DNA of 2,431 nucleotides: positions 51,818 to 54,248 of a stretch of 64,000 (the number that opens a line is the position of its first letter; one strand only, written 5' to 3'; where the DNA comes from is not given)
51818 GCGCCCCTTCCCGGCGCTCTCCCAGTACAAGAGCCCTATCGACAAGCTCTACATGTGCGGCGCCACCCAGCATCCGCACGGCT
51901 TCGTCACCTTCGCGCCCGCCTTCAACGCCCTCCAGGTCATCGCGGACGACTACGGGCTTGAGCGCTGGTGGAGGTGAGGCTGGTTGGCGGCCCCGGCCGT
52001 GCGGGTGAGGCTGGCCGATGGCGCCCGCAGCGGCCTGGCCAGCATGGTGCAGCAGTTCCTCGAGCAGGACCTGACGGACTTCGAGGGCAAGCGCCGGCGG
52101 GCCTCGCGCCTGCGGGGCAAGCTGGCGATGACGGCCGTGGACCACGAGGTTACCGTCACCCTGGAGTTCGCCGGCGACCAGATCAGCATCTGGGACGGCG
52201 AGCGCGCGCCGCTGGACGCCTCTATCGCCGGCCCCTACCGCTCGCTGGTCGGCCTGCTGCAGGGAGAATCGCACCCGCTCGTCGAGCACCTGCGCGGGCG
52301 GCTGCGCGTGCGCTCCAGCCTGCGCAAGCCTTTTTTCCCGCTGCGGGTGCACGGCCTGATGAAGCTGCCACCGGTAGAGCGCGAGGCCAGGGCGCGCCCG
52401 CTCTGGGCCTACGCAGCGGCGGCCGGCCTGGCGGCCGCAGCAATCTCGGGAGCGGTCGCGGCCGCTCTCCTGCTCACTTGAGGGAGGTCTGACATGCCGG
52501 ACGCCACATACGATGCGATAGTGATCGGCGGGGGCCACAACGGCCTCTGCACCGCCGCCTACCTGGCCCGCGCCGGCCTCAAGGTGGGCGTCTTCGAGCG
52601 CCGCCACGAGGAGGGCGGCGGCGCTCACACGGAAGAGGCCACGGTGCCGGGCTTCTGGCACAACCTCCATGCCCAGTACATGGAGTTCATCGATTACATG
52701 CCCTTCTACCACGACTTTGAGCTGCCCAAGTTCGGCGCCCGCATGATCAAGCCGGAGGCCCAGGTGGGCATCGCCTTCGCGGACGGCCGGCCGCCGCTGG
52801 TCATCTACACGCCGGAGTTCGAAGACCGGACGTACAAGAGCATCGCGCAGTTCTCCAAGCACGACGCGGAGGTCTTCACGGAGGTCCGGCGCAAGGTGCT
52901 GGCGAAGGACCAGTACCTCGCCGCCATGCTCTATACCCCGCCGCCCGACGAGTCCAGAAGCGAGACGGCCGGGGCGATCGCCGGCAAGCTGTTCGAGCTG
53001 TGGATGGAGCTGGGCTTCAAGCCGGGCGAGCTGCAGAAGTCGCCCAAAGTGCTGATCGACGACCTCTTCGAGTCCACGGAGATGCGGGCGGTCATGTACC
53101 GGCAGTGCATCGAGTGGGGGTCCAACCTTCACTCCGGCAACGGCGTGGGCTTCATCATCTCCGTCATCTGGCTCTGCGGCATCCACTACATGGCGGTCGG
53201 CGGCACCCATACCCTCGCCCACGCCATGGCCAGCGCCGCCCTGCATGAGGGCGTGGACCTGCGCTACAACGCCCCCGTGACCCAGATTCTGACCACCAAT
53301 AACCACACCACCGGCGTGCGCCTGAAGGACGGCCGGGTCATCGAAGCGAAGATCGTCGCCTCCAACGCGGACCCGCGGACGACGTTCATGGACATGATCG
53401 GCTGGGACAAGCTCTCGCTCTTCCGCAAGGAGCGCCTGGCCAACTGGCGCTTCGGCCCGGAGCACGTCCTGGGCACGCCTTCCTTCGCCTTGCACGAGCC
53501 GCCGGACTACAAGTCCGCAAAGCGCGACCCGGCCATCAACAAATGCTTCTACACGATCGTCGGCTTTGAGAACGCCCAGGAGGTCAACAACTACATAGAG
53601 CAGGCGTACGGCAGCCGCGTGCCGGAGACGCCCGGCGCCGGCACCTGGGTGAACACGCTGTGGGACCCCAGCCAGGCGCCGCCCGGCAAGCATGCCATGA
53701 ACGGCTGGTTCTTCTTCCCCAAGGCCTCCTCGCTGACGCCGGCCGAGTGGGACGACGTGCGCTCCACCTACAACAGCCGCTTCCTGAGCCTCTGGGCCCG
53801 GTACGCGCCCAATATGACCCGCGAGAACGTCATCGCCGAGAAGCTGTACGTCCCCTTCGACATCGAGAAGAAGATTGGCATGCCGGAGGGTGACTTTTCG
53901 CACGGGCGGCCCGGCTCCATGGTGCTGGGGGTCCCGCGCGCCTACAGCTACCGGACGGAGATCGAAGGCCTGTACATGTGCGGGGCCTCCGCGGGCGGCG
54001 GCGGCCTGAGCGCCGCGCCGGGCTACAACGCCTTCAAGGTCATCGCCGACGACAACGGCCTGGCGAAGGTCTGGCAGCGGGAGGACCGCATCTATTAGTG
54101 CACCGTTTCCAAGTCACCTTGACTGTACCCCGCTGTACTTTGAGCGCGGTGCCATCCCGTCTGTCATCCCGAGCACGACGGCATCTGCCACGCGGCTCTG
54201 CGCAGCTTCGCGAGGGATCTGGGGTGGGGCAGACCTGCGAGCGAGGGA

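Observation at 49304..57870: Accessory module linked to the Mo-enzymes: diiron protein, two CrtI-like flavoproteins, two SCP2 carriers, a dedicated two-component system and mobB. Candidate anaerobic lipid/isoprenoid hydroxylation-desaturation pathway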

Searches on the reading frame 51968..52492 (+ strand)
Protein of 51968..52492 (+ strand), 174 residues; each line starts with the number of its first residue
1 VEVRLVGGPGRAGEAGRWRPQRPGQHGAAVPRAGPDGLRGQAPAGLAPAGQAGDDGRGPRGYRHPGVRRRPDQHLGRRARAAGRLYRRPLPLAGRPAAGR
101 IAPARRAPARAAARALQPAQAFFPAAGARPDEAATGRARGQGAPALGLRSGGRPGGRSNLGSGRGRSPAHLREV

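Call 3: search_protein_families(library=pfam, proteins=[window:51968-52492:+], max_evalue=0.01)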
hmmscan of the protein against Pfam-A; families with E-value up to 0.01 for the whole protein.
window:51968-52492:+ (174 aa): 0 families

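Call 6: search_protein_families(library=ncbifam, proteins=[window:51968-52492:+], max_evalue=0.01)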
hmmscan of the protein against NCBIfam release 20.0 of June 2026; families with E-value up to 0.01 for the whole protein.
window:51968-52492:+ (174 aa): 0 families

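Call 16: search_protein_families(library=pfam, proteins=[window:51984-52481:+], max_evalue=10)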
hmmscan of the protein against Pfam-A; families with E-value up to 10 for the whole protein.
window:51984-52481:+ (165 aa): 1 family
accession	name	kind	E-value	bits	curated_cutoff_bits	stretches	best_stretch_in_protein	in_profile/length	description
PF02036.22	SCP2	-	0.0057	17.4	21.3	1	34-109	10-86/101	SCP-2 sterol transfer family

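Call 55: search_protein_families(library=pfam, alignment_id=A3, max_evalue=0.01)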
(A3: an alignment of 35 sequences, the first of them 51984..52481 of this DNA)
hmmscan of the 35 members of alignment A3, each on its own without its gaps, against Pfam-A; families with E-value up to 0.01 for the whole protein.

A. member 1, window:51984-52481:+ (165 aa): 1 family
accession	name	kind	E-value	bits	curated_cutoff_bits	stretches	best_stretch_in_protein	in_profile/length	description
PF02036.22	SCP2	-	0.0057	17.4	21.3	1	34-109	10-86/101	SCP-2 sterol transfer family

B. families by the number of members that match (of 35 scanned): 3 families
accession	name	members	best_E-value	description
PF02036.22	SCP2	30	1.8e-07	SCP-2 sterol transfer family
PF10814.13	CwsA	1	0.005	Cell wall synthesis protein CwsA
PF09608.15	Alph_Pro_TM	1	0.0075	Putative transmembrane protein (Alph_Pro_TM)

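Call 65: search_protein_families(library=ncbifam, proteins=[L031:13623-16394:+, L053:11052-13736:+, L051:9628-12375:-, L079:14148-16898:+, L068:3943-6783:+], max_evalue=1e-100)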
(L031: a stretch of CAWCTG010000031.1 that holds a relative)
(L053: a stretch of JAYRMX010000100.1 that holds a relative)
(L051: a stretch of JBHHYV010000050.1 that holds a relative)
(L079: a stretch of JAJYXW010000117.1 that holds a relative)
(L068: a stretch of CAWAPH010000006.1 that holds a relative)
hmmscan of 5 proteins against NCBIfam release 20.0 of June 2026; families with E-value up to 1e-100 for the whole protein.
L031:13623-16394:+ (924 aa): 2 families
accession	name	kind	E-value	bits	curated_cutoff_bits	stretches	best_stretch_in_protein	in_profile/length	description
TIGR03479.1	DMSO_red_II_alp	subfamily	4.9e-229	762.8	984.75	1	1-922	52-912/913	molybdopterin-dependent oxidoreductase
NF042978.1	EthbenzDh_ebdA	equivalog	8.7e-177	589.7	2000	1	1-919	72-971/977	ethylbenzene dehydrogenase subunit alpha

L053:11052-13736:+ (895 aa): 2 families
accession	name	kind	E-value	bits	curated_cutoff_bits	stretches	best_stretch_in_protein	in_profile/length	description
TIGR03479.1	DMSO_red_II_alp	subfamily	5.4e-268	891.8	984.75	1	2-895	41-894/913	molybdopterin-dependent oxidoreductase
NF042978.1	EthbenzDh_ebdA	equivalog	1.6e-183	612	2000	1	1-895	60-955/977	ethylbenzene dehydrogenase subunit alpha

L051:9628-12375:- (916 aa): 2 families
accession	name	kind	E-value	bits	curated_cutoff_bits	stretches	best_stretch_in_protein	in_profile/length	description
TIGR03479.1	DMSO_red_II_alp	subfamily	8.3e-247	821.6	984.75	1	3-914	43-913/913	molybdopterin-dependent oxidoreductase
NF042978.1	EthbenzDh_ebdA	equivalog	4e-209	696.8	2000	1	3-915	63-976/977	ethylbenzene dehydrogenase subunit alpha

L079:14148-16898:+ (917 aa): 2 families
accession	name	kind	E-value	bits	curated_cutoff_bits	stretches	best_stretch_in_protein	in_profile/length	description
TIGR03479.1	DMSO_red_II_alp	subfamily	5.8e-239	795.7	984.75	1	14-915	46-913/913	molybdopterin-dependent oxidoreductase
NF042978.1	EthbenzDh_ebdA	equivalog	3.9e-201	670.3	2000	1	9-915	61-975/977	ethylbenzene dehydrogenase subunit alpha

L068:3943-6783:+ (947 aa): 2 families
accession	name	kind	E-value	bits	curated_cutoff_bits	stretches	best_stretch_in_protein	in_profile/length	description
TIGR03479.1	DMSO_red_II_alp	subfamily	2.2e-239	797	984.75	1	3-946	1-893/913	molybdopterin-dependent oxidoreductase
NF042978.1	EthbenzDh_ebdA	equivalog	3.5e-137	458.6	2000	1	3-942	21-950/977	ethylbenzene dehydrogenase subunit alpha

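Call 75: search_protein_families(library=pfam, proteins=[L063:1846-3081:+, L017:18878-20101:-, L021:4453-6009:+, L084:4481-5332:-, L066:16433-16783:-, L041:1109-1933:-, L013:12386-13519:+, L061:1389-2213:+, L040:3681-4961:-, L058:15207-16853:-], max_evalue=0.00001)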
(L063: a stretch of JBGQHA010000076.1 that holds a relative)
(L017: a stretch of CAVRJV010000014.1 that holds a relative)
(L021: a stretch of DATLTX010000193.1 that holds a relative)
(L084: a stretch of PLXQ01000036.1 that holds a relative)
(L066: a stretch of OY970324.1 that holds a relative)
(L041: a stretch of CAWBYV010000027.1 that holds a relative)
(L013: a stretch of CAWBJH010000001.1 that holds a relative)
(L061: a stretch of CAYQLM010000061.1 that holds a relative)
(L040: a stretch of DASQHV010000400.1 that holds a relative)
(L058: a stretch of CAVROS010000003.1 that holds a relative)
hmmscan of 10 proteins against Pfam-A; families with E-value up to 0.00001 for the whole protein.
L063:1846-3081:+ (412 aa): 5 families
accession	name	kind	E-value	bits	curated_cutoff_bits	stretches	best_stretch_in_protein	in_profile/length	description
PF00441.29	Acyl-CoA_dh_1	-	2.1e-31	109.5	22.4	1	276-408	18-149/150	Acyl-CoA dehydrogenase, C-terminal domain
PF02770.24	Acyl-CoA_dh_M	-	2.6e-15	56.8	33.3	1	139-247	1-97/97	Acyl-CoA dehydrogenase, middle domain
PF08028.16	Acyl-CoA_dh_2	-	7.6e-13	49.4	22.7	1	279-389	6-125/134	Acyl-CoA dehydrogenase, C-terminal domain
PF02771.21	Acyl-CoA_dh_N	-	4.2e-10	40.4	22.9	1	12-118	1-101/113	Acyl-CoA dehydrogenase, N-terminal domain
PF22924.1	ACOX_C_alpha1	-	9.7e-06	25.9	27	0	304-409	47-169/169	Acyl-CoA oxidase, C-alpha1 domain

L017:18878-20101:- (408 aa): 6 families
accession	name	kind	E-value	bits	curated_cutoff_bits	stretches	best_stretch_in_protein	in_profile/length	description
PF22691.2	Thiolase_C_1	-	9e-39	132.9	28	1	276-398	17-138/144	Thiolase C-terminal domain-like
PF00108.29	Thiolase_N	-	2.9e-26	92.8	26.4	1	7-246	1-259/260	Thiolase, N-terminal domain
PF02803.24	Thiolase_C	-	1.3e-10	41.4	27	1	283-375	28-102/123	Thiolase, C-terminal domain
PF00109.32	ketoacyl-synt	-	4.9e-09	36.6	20.8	1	65-133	152-218/252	Beta-ketoacyl synthase, N-terminal domain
PF08545.16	ACP_syn_III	-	7e-07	29.5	24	0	83-121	1-39/80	3-Oxoacyl-[acyl-carrier-protein (ACP)] synthase III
PF02801.28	Ketoacyl-synt_C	-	3.6e-06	27.4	20.8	0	270-308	18-56/119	Beta-ketoacyl synthase, C-terminal domain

L021:4453-6009:+ (519 aa): 2 families
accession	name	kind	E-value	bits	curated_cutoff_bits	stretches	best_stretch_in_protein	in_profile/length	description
PF00501.34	AMP-binding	-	3.5e-63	214.1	29.9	1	13-360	2-378/384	AMP-binding enzyme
PF13193.12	AMP-binding_C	-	2.1e-14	54.6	24.5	1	417-490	1-74/76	AMP-binding enzyme C-terminal domain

L084:4481-5332:- (284 aa): 2 families
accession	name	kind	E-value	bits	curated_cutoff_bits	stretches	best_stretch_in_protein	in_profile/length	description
PF00378.25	ECH_1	-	2.2e-59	201.3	27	1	22-279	2-250/251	Enoyl-CoA hydratase/isomerase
PF16113.10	ECH_2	-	2.6e-30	106.5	27.2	1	27-271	2-239/335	Enoyl-CoA hydratase/isomerase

L066:16433-16783:- (117 aa): 0 families

L041:1109-1933:- (275 aa): 4 families
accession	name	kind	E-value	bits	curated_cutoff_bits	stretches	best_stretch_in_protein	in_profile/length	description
PF13561.12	adh_short_C2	-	1.3e-60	205.4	27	1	12-272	1-235/236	Enoyl-(Acyl carrier protein) reductase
PF00106.31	adh_short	-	1.1e-53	182.1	26.6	1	6-211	1-189/195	short chain dehydrogenase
PF23441.1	SDR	-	4.6e-09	36.5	27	1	76-272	68-255/258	SDR-like rossmann domain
PF08659.16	KR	-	1.9e-07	31.6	22.6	1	9-176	4-154/180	KR domain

L013:12386-13519:+ (378 aa): 3 families
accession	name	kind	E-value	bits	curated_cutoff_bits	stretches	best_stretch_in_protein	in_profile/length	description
PF03060.21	NMO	-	1.3e-44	153.4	28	1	11-359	2-327/331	Nitronate monooxygenase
PF01070.24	FMN_dh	-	9.5e-10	38.5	24.9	1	164-247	226-306/350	FMN-dependent dehydrogenase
PF00478.31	IMPDH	-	1.9e-07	30.9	25.6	0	205-258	198-251/345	IMP dehydrogenase / GMP reductase domain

L061:1389-2213:+ (275 aa): 1 family
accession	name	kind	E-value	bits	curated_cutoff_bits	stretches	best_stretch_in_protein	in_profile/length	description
PF00881.29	Nitroreductase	-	5.3e-17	63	23.5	1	8-192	2-167/167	Nitroreductase family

L040:3681-4961:- (427 aa): 1 family
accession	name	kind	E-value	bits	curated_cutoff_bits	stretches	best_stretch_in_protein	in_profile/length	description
PF07992.20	Pyr_redox_2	-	6.5e-13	49.2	26.1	1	8-121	2-121/291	Pyridine nucleotide-disulphide oxidoreductase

L058:15207-16853:- (549 aa): 1 family
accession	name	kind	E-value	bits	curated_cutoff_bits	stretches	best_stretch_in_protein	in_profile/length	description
PF00171.27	Aldedh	-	9.4e-171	568.8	23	1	96-545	7-461/461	Aldehyde dehydrogenase family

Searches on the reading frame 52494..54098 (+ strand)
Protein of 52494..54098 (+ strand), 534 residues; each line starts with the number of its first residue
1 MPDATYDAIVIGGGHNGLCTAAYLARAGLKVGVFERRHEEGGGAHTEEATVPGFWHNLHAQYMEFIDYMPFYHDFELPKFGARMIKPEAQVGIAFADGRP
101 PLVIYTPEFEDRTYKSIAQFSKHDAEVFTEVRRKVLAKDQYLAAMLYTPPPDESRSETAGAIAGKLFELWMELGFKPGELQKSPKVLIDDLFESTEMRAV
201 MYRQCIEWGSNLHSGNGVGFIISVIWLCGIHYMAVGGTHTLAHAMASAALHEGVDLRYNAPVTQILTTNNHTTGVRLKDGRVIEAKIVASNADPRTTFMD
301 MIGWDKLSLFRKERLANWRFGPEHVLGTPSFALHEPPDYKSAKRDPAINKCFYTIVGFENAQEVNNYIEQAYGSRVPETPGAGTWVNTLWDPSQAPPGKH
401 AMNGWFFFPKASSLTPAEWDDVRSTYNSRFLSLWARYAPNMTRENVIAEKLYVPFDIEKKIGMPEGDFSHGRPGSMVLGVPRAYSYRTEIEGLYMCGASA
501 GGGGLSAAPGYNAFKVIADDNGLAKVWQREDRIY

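Call 3: search_protein_families(library=pfam, proteins=[window:52494-54098:+], max_evalue=0.01)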
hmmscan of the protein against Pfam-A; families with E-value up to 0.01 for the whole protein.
window:52494-54098:+ (534 aa): 13 families
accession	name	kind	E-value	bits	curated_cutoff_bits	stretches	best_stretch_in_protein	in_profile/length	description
PF01266.30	DAO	-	1.8e-14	54.5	27.9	2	7-49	1-43/353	FAD dependent oxidoreductase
PF01593.30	Amino_oxidase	-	2.1e-12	47.5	19.8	2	231-294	196-256/443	Flavin containing amine oxidoreductase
PF13450.12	NAD_binding_8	-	4.7e-11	43.2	21.9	1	10-64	1-53/68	NAD(P)-binding Rossmann-like domain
PF00890.30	FAD_binding_2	-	4e-08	33.3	20.4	1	7-45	1-39/414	FAD binding domain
PF07992.20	Pyr_redox_2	-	3.5e-06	27.1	26.1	1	6-40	1-31/291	Pyridine nucleotide-disulphide oxidoreductase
PF01946.23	Thi4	-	3.6e-06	26.8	26.2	1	5-45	17-58/235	Thi4 family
PF12831.13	FAD_oxidored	-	2.7e-05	24.1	27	1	7-48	1-41/416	FAD dependent oxidoreductase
PF00070.33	Pyr_redox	-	0.00016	22.6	22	0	8-39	2-33/82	Pyridine nucleotide-disulphide oxidoreductase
PF13454.12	NAD_binding_9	-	0.00033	21.1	21.8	1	10-67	2-62/155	FAD-NAD(P)-binding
PF03486.20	HI0933_like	-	0.00033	20.6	50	0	7-39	2-34/244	HI0933-like protein Rossmann domain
PF01134.28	GIDA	-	0.00061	19.4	22.1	0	7-35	1-29/391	Glucose inhibited division protein A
PF01494.25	FAD_binding_3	-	0.0014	18.4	22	1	6-39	2-35/349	FAD binding domain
PF05834.18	Lycopene_cycl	-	0.0055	16.3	23.4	0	7-35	1-31/380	Lycopene cyclase protein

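Call 6: search_protein_families(library=ncbifam, proteins=[window:52494-54098:+], max_evalue=0.01)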
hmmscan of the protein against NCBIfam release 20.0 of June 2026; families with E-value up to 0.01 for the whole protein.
window:52494-54098:+ (534 aa): 81 families (the best 25 are shown)
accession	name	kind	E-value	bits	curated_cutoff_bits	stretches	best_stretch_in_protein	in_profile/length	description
NF045689.1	BCarotKetCrtO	equivalog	4.1e-45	154.4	1000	1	5-525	3-544/563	beta-carotene ketolase CrtO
TIGR02734.1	crtI_fam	subfamily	7.3e-24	84.3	238.1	2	229-325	209-304/504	phytoene desaturase family protein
NF045637.1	carotdesatCrtDProt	equivalog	8.6e-18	64.1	580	2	233-305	216-288/485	1-hydroxycarotenoid 3,4-desaturase CrtD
NF058655.1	CrtID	equivalog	2.1e-17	63.2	640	2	9-49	2-42/478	bifunctional phytoene desaturase/3,4-desaturase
TIGR02730.1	carot_isom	equivalog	4.2e-17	62.2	586.9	2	220-505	211-474/493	carotenoid isomerase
NF042421.1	hydcarot_desat_CrtD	equivalog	3e-11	42.4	500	2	191-301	176-285/487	1-hydroxycarotenoid 3,4-desaturase CrtD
NF005560.0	PRK07233.1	equivalog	1.9e-09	36.9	252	1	9-56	4-54/435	hypothetical protein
NF006130.0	PRK08274.1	equivalog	2.6e-09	36.4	369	2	4-43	4-43/467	FAD-dependent tricarballylate dehydrogenase TcuA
TIGR00292.1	TIGR00292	equivalog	1.1e-07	31.4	148.3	1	5-44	21-60/254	sulfide-dependent adenosine diphosphate thiazole synthase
NF003585.0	PRK05249.1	equivalog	4.5e-07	28.8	465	1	4-52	5-52/464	Si-specific NAD(P)(+) transhydrogenase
TIGR01373.1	soxB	subfamily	6.8e-07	28.4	529.45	1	2-46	27-72/407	sarcosine oxidase subunit beta family protein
NF009478.0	PRK12844.1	equivalog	7.8e-07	27.8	789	1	3-44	6-47/559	3-ketosteroid-delta-1-dehydrogenase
TIGR02733.1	desat_CrtD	equivalog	1.1e-06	27.7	549.7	1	8-46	4-42/492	C-3',4' desaturase CrtD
NF001933.0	PRK00711.1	subfamily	1.5e-06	27.5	383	0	235-291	197-253/429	D-amino acid dehydrogenase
NF040477.1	chlor_oxi_RclA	equivalog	1.8e-06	26.9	740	1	5-46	3-44/441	reactive chlorine resistance oxidoreductase RclA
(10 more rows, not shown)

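Call 65: search_protein_families(library=ncbifam, proteins=[L031:13623-16394:+, L053:11052-13736:+, L051:9628-12375:-, L079:14148-16898:+, L068:3943-6783:+], max_evalue=1e-100)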
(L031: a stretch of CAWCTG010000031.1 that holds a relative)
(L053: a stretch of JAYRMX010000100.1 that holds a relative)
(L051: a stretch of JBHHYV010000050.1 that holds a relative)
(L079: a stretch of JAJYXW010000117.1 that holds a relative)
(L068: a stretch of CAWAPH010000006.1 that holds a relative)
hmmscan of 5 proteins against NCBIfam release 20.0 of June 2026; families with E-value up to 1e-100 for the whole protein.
L031:13623-16394:+ (924 aa): 2 families
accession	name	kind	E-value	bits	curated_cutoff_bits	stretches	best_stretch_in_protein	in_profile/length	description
TIGR03479.1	DMSO_red_II_alp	subfamily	4.9e-229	762.8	984.75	1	1-922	52-912/913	molybdopterin-dependent oxidoreductase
NF042978.1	EthbenzDh_ebdA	equivalog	8.7e-177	589.7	2000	1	1-919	72-971/977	ethylbenzene dehydrogenase subunit alpha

L053:11052-13736:+ (895 aa): 2 families
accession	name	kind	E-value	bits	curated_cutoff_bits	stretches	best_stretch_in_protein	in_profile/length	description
TIGR03479.1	DMSO_red_II_alp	subfamily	5.4e-268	891.8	984.75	1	2-895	41-894/913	molybdopterin-dependent oxidoreductase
NF042978.1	EthbenzDh_ebdA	equivalog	1.6e-183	612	2000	1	1-895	60-955/977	ethylbenzene dehydrogenase subunit alpha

L051:9628-12375:- (916 aa): 2 families
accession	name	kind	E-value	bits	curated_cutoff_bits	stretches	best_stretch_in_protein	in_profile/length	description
TIGR03479.1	DMSO_red_II_alp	subfamily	8.3e-247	821.6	984.75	1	3-914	43-913/913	molybdopterin-dependent oxidoreductase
NF042978.1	EthbenzDh_ebdA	equivalog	4e-209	696.8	2000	1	3-915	63-976/977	ethylbenzene dehydrogenase subunit alpha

L079:14148-16898:+ (917 aa): 2 families
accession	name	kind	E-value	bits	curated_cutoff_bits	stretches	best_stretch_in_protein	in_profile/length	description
TIGR03479.1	DMSO_red_II_alp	subfamily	5.8e-239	795.7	984.75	1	14-915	46-913/913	molybdopterin-dependent oxidoreductase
NF042978.1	EthbenzDh_ebdA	equivalog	3.9e-201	670.3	2000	1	9-915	61-975/977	ethylbenzene dehydrogenase subunit alpha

L068:3943-6783:+ (947 aa): 2 families
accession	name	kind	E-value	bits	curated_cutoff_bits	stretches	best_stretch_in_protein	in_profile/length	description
TIGR03479.1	DMSO_red_II_alp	subfamily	2.2e-239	797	984.75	1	3-946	1-893/913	molybdopterin-dependent oxidoreductase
NF042978.1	EthbenzDh_ebdA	equivalog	3.5e-137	458.6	2000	1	3-942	21-950/977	ethylbenzene dehydrogenase subunit alpha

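Call 75: search_protein_families(library=pfam, proteins=[L063:1846-3081:+, L017:18878-20101:-, L021:4453-6009:+, L084:4481-5332:-, L066:16433-16783:-, L041:1109-1933:-, L013:12386-13519:+, L061:1389-2213:+, L040:3681-4961:-, L058:15207-16853:-], max_evalue=0.00001)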
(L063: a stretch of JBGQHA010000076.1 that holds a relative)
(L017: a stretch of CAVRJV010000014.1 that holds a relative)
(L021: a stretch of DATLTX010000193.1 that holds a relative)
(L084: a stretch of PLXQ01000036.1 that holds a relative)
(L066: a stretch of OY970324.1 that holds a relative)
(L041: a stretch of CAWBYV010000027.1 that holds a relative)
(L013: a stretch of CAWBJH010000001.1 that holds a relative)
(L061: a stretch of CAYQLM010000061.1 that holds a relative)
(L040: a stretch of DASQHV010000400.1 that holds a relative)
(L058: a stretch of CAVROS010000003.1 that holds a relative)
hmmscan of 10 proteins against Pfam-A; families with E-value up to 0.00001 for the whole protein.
L063:1846-3081:+ (412 aa): 5 families
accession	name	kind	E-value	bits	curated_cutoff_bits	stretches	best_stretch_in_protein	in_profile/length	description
PF00441.29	Acyl-CoA_dh_1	-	2.1e-31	109.5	22.4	1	276-408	18-149/150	Acyl-CoA dehydrogenase, C-terminal domain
PF02770.24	Acyl-CoA_dh_M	-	2.6e-15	56.8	33.3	1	139-247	1-97/97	Acyl-CoA dehydrogenase, middle domain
PF08028.16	Acyl-CoA_dh_2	-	7.6e-13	49.4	22.7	1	279-389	6-125/134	Acyl-CoA dehydrogenase, C-terminal domain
PF02771.21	Acyl-CoA_dh_N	-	4.2e-10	40.4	22.9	1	12-118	1-101/113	Acyl-CoA dehydrogenase, N-terminal domain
PF22924.1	ACOX_C_alpha1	-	9.7e-06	25.9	27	0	304-409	47-169/169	Acyl-CoA oxidase, C-alpha1 domain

L017:18878-20101:- (408 aa): 6 families
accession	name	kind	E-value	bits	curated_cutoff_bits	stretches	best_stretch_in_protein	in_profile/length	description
PF22691.2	Thiolase_C_1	-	9e-39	132.9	28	1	276-398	17-138/144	Thiolase C-terminal domain-like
PF00108.29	Thiolase_N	-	2.9e-26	92.8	26.4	1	7-246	1-259/260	Thiolase, N-terminal domain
PF02803.24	Thiolase_C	-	1.3e-10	41.4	27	1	283-375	28-102/123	Thiolase, C-terminal domain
PF00109.32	ketoacyl-synt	-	4.9e-09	36.6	20.8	1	65-133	152-218/252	Beta-ketoacyl synthase, N-terminal domain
PF08545.16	ACP_syn_III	-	7e-07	29.5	24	0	83-121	1-39/80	3-Oxoacyl-[acyl-carrier-protein (ACP)] synthase III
PF02801.28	Ketoacyl-synt_C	-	3.6e-06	27.4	20.8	0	270-308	18-56/119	Beta-ketoacyl synthase, C-terminal domain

L021:4453-6009:+ (519 aa): 2 families
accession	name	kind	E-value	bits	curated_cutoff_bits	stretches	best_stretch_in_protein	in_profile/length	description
PF00501.34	AMP-binding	-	3.5e-63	214.1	29.9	1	13-360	2-378/384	AMP-binding enzyme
PF13193.12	AMP-binding_C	-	2.1e-14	54.6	24.5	1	417-490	1-74/76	AMP-binding enzyme C-terminal domain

L084:4481-5332:- (284 aa): 2 families
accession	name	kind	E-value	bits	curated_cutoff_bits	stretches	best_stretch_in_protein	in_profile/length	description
PF00378.25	ECH_1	-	2.2e-59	201.3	27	1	22-279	2-250/251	Enoyl-CoA hydratase/isomerase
PF16113.10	ECH_2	-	2.6e-30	106.5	27.2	1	27-271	2-239/335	Enoyl-CoA hydratase/isomerase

L066:16433-16783:- (117 aa): 0 families

L041:1109-1933:- (275 aa): 4 families
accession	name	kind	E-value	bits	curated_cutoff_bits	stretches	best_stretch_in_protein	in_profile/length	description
PF13561.12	adh_short_C2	-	1.3e-60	205.4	27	1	12-272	1-235/236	Enoyl-(Acyl carrier protein) reductase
PF00106.31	adh_short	-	1.1e-53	182.1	26.6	1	6-211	1-189/195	short chain dehydrogenase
PF23441.1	SDR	-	4.6e-09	36.5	27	1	76-272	68-255/258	SDR-like rossmann domain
PF08659.16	KR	-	1.9e-07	31.6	22.6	1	9-176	4-154/180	KR domain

L013:12386-13519:+ (378 aa): 3 families
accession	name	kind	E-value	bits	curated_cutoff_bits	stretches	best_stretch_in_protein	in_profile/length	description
PF03060.21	NMO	-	1.3e-44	153.4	28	1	11-359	2-327/331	Nitronate monooxygenase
PF01070.24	FMN_dh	-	9.5e-10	38.5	24.9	1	164-247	226-306/350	FMN-dependent dehydrogenase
PF00478.31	IMPDH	-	1.9e-07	30.9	25.6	0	205-258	198-251/345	IMP dehydrogenase / GMP reductase domain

L061:1389-2213:+ (275 aa): 1 family
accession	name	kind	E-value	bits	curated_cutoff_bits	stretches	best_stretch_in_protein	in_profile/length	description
PF00881.29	Nitroreductase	-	5.3e-17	63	23.5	1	8-192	2-167/167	Nitroreductase family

L040:3681-4961:- (427 aa): 1 family
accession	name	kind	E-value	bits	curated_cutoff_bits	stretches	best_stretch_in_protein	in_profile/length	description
PF07992.20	Pyr_redox_2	-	6.5e-13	49.2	26.1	1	8-121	2-121/291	Pyridine nucleotide-disulphide oxidoreductase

L058:15207-16853:- (549 aa): 1 family
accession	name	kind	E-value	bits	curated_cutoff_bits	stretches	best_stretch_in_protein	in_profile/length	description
PF00171.27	Aldedh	-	9.4e-171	568.8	23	1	96-545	7-461/461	Aldehyde dehydrogenase family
